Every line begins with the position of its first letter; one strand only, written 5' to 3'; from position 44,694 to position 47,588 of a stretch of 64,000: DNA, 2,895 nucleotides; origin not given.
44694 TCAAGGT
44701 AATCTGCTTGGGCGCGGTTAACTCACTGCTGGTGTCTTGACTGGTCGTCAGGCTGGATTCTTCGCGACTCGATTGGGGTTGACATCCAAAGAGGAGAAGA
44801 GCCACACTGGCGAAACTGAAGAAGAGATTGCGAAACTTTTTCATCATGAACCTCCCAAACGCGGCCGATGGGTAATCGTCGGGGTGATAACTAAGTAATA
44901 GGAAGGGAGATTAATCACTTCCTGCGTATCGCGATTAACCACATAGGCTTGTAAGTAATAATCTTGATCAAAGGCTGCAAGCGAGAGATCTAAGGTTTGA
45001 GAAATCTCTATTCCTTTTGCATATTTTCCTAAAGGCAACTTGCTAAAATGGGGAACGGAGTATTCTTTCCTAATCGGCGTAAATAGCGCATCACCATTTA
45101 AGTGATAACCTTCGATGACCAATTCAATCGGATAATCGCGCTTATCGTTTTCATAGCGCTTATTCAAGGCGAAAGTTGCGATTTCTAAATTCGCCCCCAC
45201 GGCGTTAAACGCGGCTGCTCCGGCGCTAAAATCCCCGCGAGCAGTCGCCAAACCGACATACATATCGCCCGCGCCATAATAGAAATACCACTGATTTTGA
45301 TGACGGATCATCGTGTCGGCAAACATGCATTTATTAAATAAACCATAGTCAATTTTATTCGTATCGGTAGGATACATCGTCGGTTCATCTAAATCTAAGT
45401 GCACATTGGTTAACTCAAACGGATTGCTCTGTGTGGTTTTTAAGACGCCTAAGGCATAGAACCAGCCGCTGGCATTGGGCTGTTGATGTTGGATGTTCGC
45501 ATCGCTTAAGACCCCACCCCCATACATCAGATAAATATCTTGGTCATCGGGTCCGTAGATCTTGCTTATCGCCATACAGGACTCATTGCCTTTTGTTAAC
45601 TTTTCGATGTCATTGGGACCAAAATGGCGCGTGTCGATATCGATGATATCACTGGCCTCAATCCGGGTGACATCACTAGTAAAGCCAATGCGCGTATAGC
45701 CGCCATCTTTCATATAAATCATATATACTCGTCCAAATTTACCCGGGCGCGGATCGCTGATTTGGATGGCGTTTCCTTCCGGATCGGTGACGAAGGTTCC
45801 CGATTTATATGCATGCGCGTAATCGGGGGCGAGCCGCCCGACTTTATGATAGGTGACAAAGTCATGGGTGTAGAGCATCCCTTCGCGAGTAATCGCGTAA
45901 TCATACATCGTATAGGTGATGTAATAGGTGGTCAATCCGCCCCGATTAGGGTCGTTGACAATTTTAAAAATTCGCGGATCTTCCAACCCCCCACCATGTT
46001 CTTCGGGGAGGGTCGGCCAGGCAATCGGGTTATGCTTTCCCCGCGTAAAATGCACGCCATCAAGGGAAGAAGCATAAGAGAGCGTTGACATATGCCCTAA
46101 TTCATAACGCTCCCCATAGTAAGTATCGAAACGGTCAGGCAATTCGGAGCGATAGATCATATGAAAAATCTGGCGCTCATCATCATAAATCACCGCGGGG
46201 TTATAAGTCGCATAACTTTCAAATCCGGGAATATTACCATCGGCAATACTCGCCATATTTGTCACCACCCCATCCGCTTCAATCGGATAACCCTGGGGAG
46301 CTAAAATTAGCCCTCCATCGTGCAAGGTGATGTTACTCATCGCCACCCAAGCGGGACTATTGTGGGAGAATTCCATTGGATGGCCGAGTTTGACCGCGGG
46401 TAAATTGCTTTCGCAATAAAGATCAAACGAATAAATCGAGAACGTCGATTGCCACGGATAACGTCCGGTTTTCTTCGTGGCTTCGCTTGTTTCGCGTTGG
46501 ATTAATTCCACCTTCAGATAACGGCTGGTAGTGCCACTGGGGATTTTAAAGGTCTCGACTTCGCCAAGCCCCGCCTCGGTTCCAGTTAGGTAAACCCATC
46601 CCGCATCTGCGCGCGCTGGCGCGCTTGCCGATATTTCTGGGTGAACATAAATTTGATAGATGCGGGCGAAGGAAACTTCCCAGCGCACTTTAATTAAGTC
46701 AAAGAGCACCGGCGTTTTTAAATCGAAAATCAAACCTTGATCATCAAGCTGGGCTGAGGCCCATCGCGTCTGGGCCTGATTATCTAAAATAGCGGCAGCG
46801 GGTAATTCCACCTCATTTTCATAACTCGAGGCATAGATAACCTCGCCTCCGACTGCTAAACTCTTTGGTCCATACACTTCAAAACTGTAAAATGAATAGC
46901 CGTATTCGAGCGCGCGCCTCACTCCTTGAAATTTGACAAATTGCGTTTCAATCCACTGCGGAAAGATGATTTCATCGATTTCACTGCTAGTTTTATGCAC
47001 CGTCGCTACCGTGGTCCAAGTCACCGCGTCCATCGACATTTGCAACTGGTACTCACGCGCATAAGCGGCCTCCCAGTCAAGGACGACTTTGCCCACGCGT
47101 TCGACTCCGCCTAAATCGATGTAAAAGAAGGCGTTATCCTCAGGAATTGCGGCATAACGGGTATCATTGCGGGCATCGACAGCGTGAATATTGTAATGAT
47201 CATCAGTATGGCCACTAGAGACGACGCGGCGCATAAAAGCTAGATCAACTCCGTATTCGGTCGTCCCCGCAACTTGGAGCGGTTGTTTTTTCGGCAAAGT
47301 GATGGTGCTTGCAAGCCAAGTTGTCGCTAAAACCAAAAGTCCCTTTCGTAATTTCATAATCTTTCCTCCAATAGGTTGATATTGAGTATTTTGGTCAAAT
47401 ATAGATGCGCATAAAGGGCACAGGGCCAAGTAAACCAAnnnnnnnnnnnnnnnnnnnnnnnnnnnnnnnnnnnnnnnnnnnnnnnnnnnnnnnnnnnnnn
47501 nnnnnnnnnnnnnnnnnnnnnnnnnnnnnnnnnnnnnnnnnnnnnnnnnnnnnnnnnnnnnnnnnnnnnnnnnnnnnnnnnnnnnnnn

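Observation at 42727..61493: Polycistronic minus-strand glycan-utilisation locus of about 17.6 kb, with gene content pointing to α/β-mannoside or N-glycan catabolism.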

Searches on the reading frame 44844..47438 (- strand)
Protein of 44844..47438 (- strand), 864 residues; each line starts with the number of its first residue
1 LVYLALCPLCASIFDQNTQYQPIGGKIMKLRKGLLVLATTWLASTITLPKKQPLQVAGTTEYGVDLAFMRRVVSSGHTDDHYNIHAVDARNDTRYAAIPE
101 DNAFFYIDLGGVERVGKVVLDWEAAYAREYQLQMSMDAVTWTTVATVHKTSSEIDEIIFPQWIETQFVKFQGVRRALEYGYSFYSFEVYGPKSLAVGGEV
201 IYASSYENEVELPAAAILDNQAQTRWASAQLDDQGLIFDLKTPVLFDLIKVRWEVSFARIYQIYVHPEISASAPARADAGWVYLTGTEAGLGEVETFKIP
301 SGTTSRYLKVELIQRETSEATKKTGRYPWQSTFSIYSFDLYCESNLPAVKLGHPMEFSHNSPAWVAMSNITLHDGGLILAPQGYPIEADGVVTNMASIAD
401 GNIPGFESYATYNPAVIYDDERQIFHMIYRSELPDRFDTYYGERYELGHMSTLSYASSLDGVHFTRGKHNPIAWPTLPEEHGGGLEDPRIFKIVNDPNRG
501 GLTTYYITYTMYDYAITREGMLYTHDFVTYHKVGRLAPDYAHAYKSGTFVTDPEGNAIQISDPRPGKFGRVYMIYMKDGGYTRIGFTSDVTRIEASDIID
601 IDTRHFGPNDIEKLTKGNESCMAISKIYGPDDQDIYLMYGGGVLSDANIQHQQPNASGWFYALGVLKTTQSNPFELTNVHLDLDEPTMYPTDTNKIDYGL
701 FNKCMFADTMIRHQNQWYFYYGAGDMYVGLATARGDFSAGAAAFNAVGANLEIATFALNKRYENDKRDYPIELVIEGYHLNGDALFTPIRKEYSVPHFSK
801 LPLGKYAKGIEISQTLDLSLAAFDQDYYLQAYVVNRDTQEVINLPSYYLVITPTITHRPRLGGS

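Call 4: search_protein_families(library=pfam, proteins=[window:44844-47438:-], max_evalue=0.01)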
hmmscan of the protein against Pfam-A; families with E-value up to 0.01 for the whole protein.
window:44844-47438:- (864 aa): 3 families
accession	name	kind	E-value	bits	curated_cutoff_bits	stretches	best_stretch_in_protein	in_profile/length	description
PF00754.31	F5_F8_type_C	-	1.4e-21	77.4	28.2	2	83-180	14-120/127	F5/8 type C domain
PF22633.2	F5_F8_type_C_2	-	4.9e-18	66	27.8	2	85-169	1-90/91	NedA-like, galactose-binding domain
PF04041.19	Glyco_hydro_130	-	6.3e-16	58.6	26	1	408-535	32-141/320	beta-1,4-mannooligosaccharide phosphorylase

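Call 8: search_solved_structures(query=window:44844-47360:-, max_evalue=0.01, show_alignments=1)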
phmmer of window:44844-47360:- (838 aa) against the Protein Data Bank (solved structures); distinct sequences matched with E-value up to 0.01: 15.
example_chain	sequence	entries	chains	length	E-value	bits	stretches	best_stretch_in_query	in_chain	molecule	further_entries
4zy9_A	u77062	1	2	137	2.8e-16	62.1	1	59-164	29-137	Glucanase/chitosanase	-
2rv9_A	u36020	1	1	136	3.8e-16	61.6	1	59-164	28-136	Glucanase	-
4zxe_A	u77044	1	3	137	3.9e-16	61.6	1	59-164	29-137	Glucanase/Chitosanase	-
2rva_A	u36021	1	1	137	6.1e-16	61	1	46-164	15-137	Glucanase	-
4zz5_A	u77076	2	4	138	6.2e-16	60.9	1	46-164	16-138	Glucanase/chitosanase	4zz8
5a7v_A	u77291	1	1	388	4.4e-11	44.9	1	379-707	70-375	PUTATIVE GLYCOSIDASE PH117-RELATED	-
5a7v_B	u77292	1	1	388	4.7e-11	44.8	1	379-707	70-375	PUTATIVE GLYCOSIDASE PH117-RELATED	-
3qc2_A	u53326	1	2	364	1.5e-10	43.1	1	380-706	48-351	glycosyl hydrolase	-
3taw_A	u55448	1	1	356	3.7e-10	41.8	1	380-707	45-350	Hypothetical glycoside hydrolase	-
7fip_A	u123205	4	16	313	8.4e-09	37.3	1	380-470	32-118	Beta-1,2-mannobiose phosphorylase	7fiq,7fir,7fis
3r67_A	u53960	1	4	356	6.8e-07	31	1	379-705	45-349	putative Glycosidase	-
4onz_A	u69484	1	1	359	0.00018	23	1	381-706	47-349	putative glycoside hydrolase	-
9eqq_A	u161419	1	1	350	0.0027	19.1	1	391-514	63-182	Uhgb_MS mannoside synthase from an unknown human gut bacterium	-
9erg_A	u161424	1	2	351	0.0027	19.1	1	391-514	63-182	Uhgb_MS mannoside synthase from an unknown human gut bacterium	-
9erh_A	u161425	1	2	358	0.0029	19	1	391-514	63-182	Uhgb_MS mannoside synthase from an unknown human gut bacterium in complex with 1,2-beta-ma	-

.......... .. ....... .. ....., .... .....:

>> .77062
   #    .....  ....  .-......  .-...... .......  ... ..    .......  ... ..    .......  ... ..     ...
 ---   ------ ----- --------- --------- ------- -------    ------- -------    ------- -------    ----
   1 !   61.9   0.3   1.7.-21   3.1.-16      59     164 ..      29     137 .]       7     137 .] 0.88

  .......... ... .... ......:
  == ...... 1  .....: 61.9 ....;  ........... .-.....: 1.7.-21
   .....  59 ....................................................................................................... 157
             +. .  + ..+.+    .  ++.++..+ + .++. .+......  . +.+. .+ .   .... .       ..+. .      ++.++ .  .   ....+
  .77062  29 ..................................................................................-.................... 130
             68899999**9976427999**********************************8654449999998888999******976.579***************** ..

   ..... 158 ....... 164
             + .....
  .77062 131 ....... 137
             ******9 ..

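Call 31: search_protein_families(library=ncbifam, proteins=[window:44844-47360:-], max_evalue=0.01)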
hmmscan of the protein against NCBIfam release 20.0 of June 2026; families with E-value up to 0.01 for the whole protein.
window:44844-47360:- (838 aa): 3 families
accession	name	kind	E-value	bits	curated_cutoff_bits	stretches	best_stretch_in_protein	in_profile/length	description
NF058598.1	BetMansidBT3780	equivalog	2.9e-16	59.5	550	1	379-706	56-361/366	beta-1,2-mannosidase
NF052550.1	BManbPhaseBMBP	equivalog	4.4e-15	55.8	450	1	380-488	21-111/296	beta-1,2-mannobiose phosphorylase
NF050092.1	BtaManbiosPhlase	equivalog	1.2e-06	27.7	550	1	420-510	102-182/351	BtaManbiosPhlase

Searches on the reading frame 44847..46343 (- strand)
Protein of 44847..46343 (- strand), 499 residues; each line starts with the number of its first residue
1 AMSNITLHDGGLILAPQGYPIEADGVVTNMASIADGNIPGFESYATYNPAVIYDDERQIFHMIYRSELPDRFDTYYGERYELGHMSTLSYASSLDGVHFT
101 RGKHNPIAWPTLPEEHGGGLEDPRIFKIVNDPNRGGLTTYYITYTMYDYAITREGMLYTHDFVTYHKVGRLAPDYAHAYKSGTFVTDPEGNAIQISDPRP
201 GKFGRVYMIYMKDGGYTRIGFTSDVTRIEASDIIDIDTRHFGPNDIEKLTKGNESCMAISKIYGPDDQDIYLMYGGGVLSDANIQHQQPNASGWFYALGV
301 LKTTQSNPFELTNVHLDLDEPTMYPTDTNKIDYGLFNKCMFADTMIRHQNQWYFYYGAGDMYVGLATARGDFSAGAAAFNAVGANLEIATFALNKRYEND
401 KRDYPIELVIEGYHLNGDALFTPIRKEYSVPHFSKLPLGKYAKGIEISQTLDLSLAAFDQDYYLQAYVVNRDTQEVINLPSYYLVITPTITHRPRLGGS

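Call 42: search_solved_structures(query=window:44847-46343:-, max_evalue=0.01, show_alignments=2)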
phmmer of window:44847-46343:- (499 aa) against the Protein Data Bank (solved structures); distinct sequences matched with E-value up to 0.01: 11.
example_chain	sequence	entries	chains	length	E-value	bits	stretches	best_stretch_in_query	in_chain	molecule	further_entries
5a7v_A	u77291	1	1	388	1.4e-11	47.1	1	40-368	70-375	PUTATIVE GLYCOSIDASE PH117-RELATED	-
5a7v_B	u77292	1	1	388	1.5e-11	47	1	40-368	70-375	PUTATIVE GLYCOSIDASE PH117-RELATED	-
3taw_A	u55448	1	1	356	9e-11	44.5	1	41-368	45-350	Hypothetical glycoside hydrolase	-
3qc2_A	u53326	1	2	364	1.1e-10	44.2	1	41-367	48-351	glycosyl hydrolase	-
7fip_A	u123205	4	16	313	1.6e-09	40.4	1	41-131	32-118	Beta-1,2-mannobiose phosphorylase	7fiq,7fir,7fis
3r67_A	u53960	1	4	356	3.1e-07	32.8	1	40-366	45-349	putative Glycosidase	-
9fj8_A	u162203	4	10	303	8.3e-06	28.1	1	41-128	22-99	1,2-beta-oligomannan phosphorylase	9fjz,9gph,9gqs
4onz_A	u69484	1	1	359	5.1e-05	25.5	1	42-367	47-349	putative glycoside hydrolase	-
9eqq_A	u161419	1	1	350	0.00076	21.6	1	52-175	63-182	Uhgb_MS mannoside synthase from an unknown human gut bacterium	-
9erg_A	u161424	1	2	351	0.00077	21.6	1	52-175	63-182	Uhgb_MS mannoside synthase from an unknown human gut bacterium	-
9erh_A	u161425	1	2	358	0.00081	21.5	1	52-175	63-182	Uhgb_MS mannoside synthase from an unknown human gut bacterium in complex with 1,2-beta-ma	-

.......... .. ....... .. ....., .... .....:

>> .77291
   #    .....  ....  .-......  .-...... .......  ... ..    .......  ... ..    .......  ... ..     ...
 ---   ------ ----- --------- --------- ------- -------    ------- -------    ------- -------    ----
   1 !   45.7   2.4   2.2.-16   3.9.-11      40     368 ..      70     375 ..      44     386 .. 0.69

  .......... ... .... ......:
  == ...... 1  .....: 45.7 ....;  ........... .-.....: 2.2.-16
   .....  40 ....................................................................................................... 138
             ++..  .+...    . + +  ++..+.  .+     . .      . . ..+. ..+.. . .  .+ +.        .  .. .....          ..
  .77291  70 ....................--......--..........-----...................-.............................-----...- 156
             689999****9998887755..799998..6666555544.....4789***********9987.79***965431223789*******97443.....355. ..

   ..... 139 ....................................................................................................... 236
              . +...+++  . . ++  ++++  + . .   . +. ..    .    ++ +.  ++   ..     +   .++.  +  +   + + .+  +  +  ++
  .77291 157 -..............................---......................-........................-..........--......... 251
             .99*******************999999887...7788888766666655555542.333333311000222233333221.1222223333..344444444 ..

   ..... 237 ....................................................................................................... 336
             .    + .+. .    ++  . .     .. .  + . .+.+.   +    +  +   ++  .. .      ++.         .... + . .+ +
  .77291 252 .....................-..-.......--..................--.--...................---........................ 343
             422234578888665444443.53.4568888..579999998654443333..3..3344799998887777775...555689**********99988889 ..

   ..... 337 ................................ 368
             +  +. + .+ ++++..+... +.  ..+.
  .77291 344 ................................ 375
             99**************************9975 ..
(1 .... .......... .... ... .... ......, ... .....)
